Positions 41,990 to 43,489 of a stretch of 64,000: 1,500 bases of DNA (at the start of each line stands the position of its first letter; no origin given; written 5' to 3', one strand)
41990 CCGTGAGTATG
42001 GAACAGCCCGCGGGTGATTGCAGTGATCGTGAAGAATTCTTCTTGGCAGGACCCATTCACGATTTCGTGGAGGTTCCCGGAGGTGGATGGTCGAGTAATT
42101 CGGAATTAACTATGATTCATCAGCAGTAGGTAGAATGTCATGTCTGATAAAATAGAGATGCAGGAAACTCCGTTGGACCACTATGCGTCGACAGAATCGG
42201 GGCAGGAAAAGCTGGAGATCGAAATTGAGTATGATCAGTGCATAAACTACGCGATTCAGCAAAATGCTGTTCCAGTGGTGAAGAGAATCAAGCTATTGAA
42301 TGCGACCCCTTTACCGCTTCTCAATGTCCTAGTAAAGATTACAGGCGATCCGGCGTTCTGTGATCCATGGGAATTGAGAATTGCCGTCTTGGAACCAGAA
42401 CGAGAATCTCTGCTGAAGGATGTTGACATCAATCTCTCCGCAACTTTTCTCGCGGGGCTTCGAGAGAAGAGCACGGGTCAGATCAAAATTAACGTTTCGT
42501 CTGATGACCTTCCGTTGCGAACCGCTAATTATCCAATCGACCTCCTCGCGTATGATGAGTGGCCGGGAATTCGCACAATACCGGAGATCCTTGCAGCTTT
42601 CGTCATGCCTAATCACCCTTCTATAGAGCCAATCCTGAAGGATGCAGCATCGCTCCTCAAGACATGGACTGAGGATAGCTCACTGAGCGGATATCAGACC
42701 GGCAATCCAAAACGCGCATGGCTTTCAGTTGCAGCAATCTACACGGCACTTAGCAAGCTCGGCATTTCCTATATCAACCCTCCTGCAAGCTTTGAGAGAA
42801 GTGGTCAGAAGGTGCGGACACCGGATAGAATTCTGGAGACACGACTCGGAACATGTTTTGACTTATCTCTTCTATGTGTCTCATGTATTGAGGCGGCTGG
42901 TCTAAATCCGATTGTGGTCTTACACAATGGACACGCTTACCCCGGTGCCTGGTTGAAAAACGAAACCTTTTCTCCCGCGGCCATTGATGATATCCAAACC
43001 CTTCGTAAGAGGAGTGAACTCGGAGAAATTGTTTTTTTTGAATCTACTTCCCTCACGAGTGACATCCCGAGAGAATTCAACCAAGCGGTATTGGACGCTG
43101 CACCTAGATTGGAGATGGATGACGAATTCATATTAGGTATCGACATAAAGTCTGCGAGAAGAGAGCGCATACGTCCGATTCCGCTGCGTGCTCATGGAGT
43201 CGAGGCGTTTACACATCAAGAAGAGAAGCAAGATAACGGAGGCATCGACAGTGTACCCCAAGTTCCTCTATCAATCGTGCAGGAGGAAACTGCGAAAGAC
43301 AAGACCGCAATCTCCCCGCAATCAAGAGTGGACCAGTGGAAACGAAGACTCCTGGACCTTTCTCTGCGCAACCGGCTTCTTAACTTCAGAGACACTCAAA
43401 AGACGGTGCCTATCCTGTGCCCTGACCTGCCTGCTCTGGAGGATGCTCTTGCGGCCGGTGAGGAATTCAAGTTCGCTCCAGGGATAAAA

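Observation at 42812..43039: Transglutaminase-like Cys-His core embedded in the N-terminus of the helicase-nuclease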

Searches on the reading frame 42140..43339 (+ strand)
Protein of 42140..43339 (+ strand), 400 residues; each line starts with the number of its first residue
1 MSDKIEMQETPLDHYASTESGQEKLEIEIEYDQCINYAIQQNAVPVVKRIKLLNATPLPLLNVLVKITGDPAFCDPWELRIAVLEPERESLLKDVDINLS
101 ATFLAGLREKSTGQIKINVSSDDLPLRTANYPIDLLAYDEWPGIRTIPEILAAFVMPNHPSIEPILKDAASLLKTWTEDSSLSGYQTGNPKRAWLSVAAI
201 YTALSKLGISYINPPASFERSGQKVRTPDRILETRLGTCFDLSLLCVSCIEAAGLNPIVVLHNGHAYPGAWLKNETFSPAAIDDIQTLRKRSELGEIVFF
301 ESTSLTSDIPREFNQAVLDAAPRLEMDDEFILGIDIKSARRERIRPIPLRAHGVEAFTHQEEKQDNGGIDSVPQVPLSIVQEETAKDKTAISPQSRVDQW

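Call 8: search_protein_families(library=pfam, proteins=[window:42140-43339:+], max_evalue=10)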
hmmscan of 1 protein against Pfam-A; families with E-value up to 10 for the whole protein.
window:42140-43339:+ (400 aa): 0 families

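Call 16: find_homologous_proteins(query=window:42140-43339:+, max_evalue=0.001)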
Query window:42140-43339:+ (400 aa): 128 proteins with E <= 0.001 among 7546 candidates; the best 120 are listed.
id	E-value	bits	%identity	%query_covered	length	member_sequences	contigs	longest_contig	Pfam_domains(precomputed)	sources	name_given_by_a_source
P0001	1.8e-169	582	67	96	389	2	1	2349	-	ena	-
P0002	3.5e-101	357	43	97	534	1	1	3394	PF13195.12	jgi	jgi:hypothetical protein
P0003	7.9e-93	329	44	86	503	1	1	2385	PF13195.12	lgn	-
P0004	1.5e-91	325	44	93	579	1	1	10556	PF13086.13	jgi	jgi:hypothetical protein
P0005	3.2e-91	324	43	95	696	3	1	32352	PF13195.12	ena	-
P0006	1.8e-89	318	46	82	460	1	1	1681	PF13195.12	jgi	jgi:hypothetical protein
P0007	1.9e-89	318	43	97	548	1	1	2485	PF13195.12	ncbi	-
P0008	2.1e-89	318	46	82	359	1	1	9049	-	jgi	jgi:hypothetical protein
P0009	5.3e-89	317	42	91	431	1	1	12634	-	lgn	-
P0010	6.9e-86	307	51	71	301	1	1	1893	-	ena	-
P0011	2.7e-83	298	40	94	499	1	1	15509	-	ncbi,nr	ncbi:MAG: hypothetical protein KDN05_01355 [Verrucomicrobiae bacterium]|nr:hypothetical protein [Ver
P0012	3.5e-83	298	41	94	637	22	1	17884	PF13195.12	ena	-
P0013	1.1e-82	296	45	81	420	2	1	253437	-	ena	-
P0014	3.4e-81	291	45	79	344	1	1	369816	-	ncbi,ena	-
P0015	6.7e-81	290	41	92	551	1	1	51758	PF13195.12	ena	-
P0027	3.2e-69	252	38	83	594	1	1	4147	PF13195.12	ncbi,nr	ncbi:MAG: hypothetical protein JWP77_268, partial [Polaromonas sp.]|nr:hypothetical protein [Polarom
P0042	3.1e-63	232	35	99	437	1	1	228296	PF13195.12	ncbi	ncbi:DUF4011 domain-containing protein, partial [Xanthomonas arboricola]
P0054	3.1e-60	222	36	92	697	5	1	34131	PF13195.12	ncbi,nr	ncbi:MAG: DUF4011 domain-containing protein [Gammaproteobacteria bacterium]|nr:DUF4011 domain-contai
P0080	9.3e-51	191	36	71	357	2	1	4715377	-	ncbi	ncbi:hypothetical protein [Eoetvoesiella caeni]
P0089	3.6e-48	182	32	81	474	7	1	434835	-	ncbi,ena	-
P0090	2.0e-47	180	31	94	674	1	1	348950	PF13195.12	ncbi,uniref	ncbi:DUF4011 domain-containing protein [Roseixanthobacter liquoris]|uniref:DUF4011 domain-containing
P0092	6.2e-47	178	33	79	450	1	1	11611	-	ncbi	-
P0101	1.6e-43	167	35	86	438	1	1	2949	-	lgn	-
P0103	5.9e-42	162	34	87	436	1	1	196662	-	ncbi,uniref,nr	ncbi:hypothetical protein [Micromonospora globbae]|uniref:Uncharacterized protein n=1 Tax=Micromonos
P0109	1.7e-39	154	32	87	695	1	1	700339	PF13195.12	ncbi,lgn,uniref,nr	ncbi:DUF4011 domain-containing protein [Micromonospora fiedleri]|uniref:DUF4011 domain-containing pr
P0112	5.1e-38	149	31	71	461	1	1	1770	-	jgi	jgi:hypothetical protein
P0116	2.2e-36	144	32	84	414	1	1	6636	-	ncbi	ncbi:MAG: hypothetical protein WKF63_03090, partial [Thermomicrobiales bacterium]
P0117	1.3e-35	141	32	82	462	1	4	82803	-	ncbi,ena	-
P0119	6.4e-27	112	28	94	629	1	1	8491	PF13195.12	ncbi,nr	ncbi:MAG: DUF4011 domain-containing protein, partial [Azoarcus sp.]|nr:DUF4011 domain-containing pro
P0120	8.7e-26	109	25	81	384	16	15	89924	-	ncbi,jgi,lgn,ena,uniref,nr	ncbi:hypothetical protein [Bradyrhizobium sp.]|jgi:hypothetical protein|uniref:hypothetical protein 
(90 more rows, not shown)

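Call 20: search_solved_structures(query=A1, max_evalue=10, show_alignments=3)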
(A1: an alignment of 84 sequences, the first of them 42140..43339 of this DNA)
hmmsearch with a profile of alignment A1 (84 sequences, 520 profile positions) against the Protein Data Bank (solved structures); distinct sequences matched with E-value up to 10: 0.

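Call 26: predict_structure(alignment_id=A1)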
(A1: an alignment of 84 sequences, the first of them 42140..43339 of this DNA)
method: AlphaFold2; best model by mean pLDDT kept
length: 400 residues; sequences in the alignment: 84
mean_pLDDT: 90.9   pTM: 0.89
mean pLDDT of the five models: 90.9, 90.9, 90.7, 90.4, 90.3
residues with pLDDT >= 90: 325; 70-90: 22; 50-70: 39; < 50: 14
segments of 3 or more residues with pLDDT < 50: 1-5, 7-11
pLDDT, mean of each block of 10 residues (from residue 1): 44 50 88 97 96 97 98 98 98 95 97 98 96 98 95 98 97 97 92 98 97 96 97 97 99 98 98 97 98 97 95 97 96 98 96 61 70 91 64 66
secondary structure, 60 per line:
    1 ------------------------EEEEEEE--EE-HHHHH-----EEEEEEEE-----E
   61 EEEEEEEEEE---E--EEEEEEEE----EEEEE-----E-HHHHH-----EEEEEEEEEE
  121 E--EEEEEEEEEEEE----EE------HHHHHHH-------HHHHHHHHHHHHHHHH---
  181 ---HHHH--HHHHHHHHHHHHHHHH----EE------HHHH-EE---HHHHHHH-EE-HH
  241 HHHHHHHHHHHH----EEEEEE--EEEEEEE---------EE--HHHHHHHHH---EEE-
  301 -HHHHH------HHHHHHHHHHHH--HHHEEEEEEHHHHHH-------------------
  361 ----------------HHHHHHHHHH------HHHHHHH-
elements in order: E25-31 H37-41 E47-54 E60-70 E77-84 E89-93 H101-105 E111-121 E124-135 H148-154 H162-177 H184-187 H190-205 H218-221 H228-234 H239-252 E257-262 E265-271 H285-293 E297-299 H302-306 H313-324 E330-335 H336-341 H377-386 H393-399

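Call 30: fold_search(model_id=the predicted structure, library=pdb)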
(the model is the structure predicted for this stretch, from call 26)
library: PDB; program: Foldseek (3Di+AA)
matches with E <= 10: 1564; with E <= 0.001: 13
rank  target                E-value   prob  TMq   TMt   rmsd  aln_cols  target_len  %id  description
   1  9fyn                  2.5e-04  1.00  0.20  0.11   4.2       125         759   10  Lacto-N-biosidase from Trueperella pyogenes (released 2024-10-09)
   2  6kzb_C                3.9e-04  1.00  0.20  0.13   3.9       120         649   16  Transglutaminase2 complexed with calcium (released 2020-12-09)
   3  8oxv_A                4.6e-04  1.00  0.20  0.12   3.3       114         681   19  Transglutaminase 3 zymogen in complex with DH patient-derived Fab DH63-B02 (released 2023-10-18)
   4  1ggy_A                4.6e-04  1.00  0.19  0.11   4.6       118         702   13  HUMAN FACTOR XIII WITH YTTERBIUM BOUND IN THE ION SITE (released 1999-02-16)
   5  6kzb_A                5.5e-04  1.00  0.20  0.12   3.9       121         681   16  Transglutaminase2 complexed with calcium (released 2020-12-09)
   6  1ggu_B                5.8e-04  1.00  0.19  0.11   4.7       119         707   13  HUMAN FACTOR XIII WITH CALCIUM BOUND IN THE ION SITE (released 1999-09-16)
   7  3vmp                  6.2e-04  1.00  0.20  0.14  15.1       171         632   14  Crystal structure of dextranase from Streptococcus mutans in complex with 4,5-epoxypentyl alpha-D-glucopyranoside (released 2012-02-15)
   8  1fie_A                7.7e-04  1.00  0.19  0.11   4.8       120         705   12  RECOMBINANT HUMAN COAGULATION FACTOR XIII (released 1997-02-12)
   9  1ggu_A                8.2e-04  1.00  0.19  0.11   4.7       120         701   12  HUMAN FACTOR XIII WITH CALCIUM BOUND IN THE ION SITE (released 1999-09-16)
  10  1f13_A                8.6e-04  1.00  0.19  0.11   4.6       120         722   13  RECOMBINANT HUMAN CELLULAR COAGULATION FACTOR XIII (released 1998-08-12)
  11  4goj_C                8.6e-04  1.00  0.19  0.42   4.9       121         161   11  The Crystal Structure of full length Arl3GppNHp in complex with UNC119a (released 2012-09-19)
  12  6a8p_C                9.7e-04  1.00  0.20  0.12   4.0       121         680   16  Transglutaminase 2 mutant G224V in complex with GTP (released 2018-09-26)
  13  1tza_B                9.7e-04  0.99  0.15  0.36   7.3       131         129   11  X-ray structure of Northeast Structural Genomics Consortium target SoR45 (released 2004-07-27)
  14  9gkg_D                1.0e-03  1.00  0.21  0.47   5.0       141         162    8  Crystal structure of UNC119 in complex with Squarunkin A (released 2025-01-15)
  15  3kd4_A                1.0e-03  0.63  0.18  0.15  17.9       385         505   11  CRYSTAL STRUCTURE OF A PUTATIVE PROTEASE (BDI_1141) FROM PARABACTEROIDES DISTASONIS ATCC 8503 AT 2.00 A RESOLUTION (released 2009-11-24)
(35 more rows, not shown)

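Call 31: search_protein_families(library=pfam, alignment_id=A1, max_evalue=1)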
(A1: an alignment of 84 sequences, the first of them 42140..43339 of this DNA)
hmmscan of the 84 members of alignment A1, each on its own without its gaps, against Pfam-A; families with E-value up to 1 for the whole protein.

A. member 1, window:42140-43339:+ (400 aa): 0 families

B. families by the number of members that match (of 84 scanned): 30 families (the first 25 are shown)
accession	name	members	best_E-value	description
PF04473.18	DUF553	40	4.6e-05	Transglutaminase-like domain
PF13195.11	DUF4011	39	3.1e-49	Protein of unknown function (DUF4011)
PF01841.26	Transglut_core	19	0.0017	Transglutaminase-like superfamily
PF19698.5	DUF6197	11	0.001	Family of unknown function (DUF6197)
PF14237.11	GYF_2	3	0.098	GYF domain 2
PF13369.12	Transglut_core2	2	0.01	Transglutaminase-like superfamily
PF20329.3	DUF6624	2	0.084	Family of unknown function (DUF6624)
PF13086.12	AAA_11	1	9.7e-07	AAA domain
PF07589.16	PEP-CTERM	1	9.2e-05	PEP-CTERM motif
PF24463.1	DUF7577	1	0.0012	Domain of unknown function (DUF7577)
PF01443.25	Viral_helicase1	1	0.011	Viral superfamily 1 RNA helicase core domain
PF05157.20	MshEN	1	0.038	MshEN domain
PF13245.12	AAA_19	1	0.06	AAA domain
PF23485.1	YBR230W-A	1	0.077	YBR230W-A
PF04418.17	DUF543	1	0.078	Domain of unknown function (DUF543)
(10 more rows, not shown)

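Call 51: search_protein_families(library=pfam, proteins=[P0002, P0005, P0012, P0027, P0042, P0054, P0090, P0109], max_evalue=1)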
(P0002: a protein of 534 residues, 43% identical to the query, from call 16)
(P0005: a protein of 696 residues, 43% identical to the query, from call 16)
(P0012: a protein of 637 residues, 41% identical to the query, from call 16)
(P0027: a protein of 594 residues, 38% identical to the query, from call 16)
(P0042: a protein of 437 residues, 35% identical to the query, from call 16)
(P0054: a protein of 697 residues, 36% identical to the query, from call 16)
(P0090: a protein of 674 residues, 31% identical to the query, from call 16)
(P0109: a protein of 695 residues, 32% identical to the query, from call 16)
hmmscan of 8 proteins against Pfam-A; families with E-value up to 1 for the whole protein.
P0002 (534 aa): 2 families
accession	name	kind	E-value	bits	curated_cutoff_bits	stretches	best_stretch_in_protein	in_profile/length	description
PF13195.11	DUF4011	-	7.1e-33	114.3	22.2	1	396-530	1-120/158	Protein of unknown function (DUF4011)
PF04473.18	DUF553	-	0.013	15.4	20.5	1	198-265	27-105/140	Transglutaminase-like domain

P0005 (696 aa): 2 families
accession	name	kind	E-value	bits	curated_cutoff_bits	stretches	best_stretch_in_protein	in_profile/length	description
PF13195.11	DUF4011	-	3.1e-49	167.4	22.2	1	403-575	1-158/158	Protein of unknown function (DUF4011)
PF04473.18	DUF553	-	0.00015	21.7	20.5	1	220-276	46-109/140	Transglutaminase-like domain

P0012 (637 aa): 2 families
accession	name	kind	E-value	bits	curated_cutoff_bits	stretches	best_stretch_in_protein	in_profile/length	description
PF13195.11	DUF4011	-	1.7e-43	148.7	22.2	1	409-567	1-144/158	Protein of unknown function (DUF4011)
PF04473.18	DUF553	-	0.041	13.8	20.5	1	216-270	46-104/140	Transglutaminase-like domain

P0027 (594 aa): 4 families
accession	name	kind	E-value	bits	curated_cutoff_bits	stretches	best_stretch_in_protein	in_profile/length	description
PF13195.11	DUF4011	-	3.5e-48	164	22.2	1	407-579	1-158/158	Protein of unknown function (DUF4011)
PF04473.18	DUF553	-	0.0021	18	20.5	1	209-264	28-87/140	Transglutaminase-like domain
PF01841.26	Transglut_core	-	0.0052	17.5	23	1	197-277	16-101/108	Transglutaminase-like superfamily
PF19382.4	DUF5957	-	0.13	12.8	23.8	1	124-158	15-49/59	Family of unknown function (DUF5957)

P0042 (437 aa): 1 family
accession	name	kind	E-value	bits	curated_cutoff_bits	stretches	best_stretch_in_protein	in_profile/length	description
PF13195.11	DUF4011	-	8.8e-07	29.5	22.2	1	400-437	1-39/158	Protein of unknown function (DUF4011)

P0054 (697 aa): 1 family
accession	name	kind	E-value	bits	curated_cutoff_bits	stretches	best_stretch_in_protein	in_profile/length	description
PF13195.11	DUF4011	-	1.5e-45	155.5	22.2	1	399-567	1-158/158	Protein of unknown function (DUF4011)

P0090 (674 aa): 1 family
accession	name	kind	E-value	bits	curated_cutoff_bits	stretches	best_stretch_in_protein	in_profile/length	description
PF13195.11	DUF4011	-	9e-43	146.4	22.2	1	391-561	1-158/158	Protein of unknown function (DUF4011)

P0109 (695 aa): 3 families
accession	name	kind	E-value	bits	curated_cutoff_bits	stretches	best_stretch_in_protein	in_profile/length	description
PF13195.11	DUF4011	-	1.1e-27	97.4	22.2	1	407-575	2-158/158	Protein of unknown function (DUF4011)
PF01841.26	Transglut_core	-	0.21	12.4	23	1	193-249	20-70/108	Transglutaminase-like superfamily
PF25762.1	HAUS1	-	0.27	11.5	40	1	454-513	23-81/236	HAUS augmin-like complex subunit 1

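Call 72: find_encoding_contigs(protein=P0120, flank=8000, max_places=3)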
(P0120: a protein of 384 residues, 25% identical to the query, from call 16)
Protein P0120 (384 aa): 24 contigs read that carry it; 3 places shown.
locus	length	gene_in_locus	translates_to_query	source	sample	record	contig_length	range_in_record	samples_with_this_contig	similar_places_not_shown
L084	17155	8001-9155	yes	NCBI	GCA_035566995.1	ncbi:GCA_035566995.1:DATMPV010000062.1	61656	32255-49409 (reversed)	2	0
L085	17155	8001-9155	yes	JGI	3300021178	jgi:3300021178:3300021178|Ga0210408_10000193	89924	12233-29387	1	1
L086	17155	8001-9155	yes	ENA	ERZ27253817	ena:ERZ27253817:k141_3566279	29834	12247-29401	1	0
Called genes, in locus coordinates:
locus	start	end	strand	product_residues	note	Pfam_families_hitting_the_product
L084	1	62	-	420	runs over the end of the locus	PF07690:MFS_1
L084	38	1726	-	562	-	PF01494:FAD_binding_3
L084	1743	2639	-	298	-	PF18029:Glyoxalase_6 (faint), PF00903:Glyoxalase, PF22677:Ble-like_N (weak)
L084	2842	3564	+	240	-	PF00392:GntR, PF07729:FCD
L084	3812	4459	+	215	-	-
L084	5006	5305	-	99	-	-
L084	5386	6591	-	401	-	PF00067:p450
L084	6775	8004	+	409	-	-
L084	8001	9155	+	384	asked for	-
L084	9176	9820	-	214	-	-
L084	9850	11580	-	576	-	PF02776:TPP_enzyme_N, PF00205:TPP_enzyme_M, PF02775:TPP_enzyme_C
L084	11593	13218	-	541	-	PF00890:FAD_binding_2, PF01266:DAO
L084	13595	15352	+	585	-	PF01580:FtsK_SpoIIIE (faint), PF01935:DUF87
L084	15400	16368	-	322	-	PF03401:TctC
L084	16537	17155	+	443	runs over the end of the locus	PF00355:Rieske, PF19301:LigXa_C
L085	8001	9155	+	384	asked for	-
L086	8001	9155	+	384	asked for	-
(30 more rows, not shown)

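Call 73: find_encoding_contigs(protein=P0080, flank=8000, max_places=2)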
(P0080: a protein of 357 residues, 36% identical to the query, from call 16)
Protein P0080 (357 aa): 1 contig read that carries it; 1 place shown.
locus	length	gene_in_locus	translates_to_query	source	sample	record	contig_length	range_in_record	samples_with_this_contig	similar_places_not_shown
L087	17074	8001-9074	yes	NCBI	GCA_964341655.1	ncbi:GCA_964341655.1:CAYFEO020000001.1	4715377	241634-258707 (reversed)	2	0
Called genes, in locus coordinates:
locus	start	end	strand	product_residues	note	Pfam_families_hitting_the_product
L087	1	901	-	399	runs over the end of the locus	PF04860:Phage_portal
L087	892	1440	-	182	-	PF04586:Peptidase_S78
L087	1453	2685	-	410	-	PF05065:Phage_capsid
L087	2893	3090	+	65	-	-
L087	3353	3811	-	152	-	-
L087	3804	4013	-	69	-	PF14354:Lar_restr_allev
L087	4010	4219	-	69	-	-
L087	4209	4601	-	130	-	-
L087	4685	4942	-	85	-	PF05930:Phage_AlpA (weak)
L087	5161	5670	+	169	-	-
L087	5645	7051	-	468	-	PF13356:Arm-DNA-bind_3, PF22022:Phage_int_M, PF00589:Phage_integrase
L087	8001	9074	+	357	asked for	-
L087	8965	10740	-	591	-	PF13007:LZ_Tnp_IS66, PF13005:zf-IS66, PF03050:DDE_Tnp_IS66, PF13817:DDE_Tnp_IS66_C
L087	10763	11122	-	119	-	PF05717:TnpB_IS66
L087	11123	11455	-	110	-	-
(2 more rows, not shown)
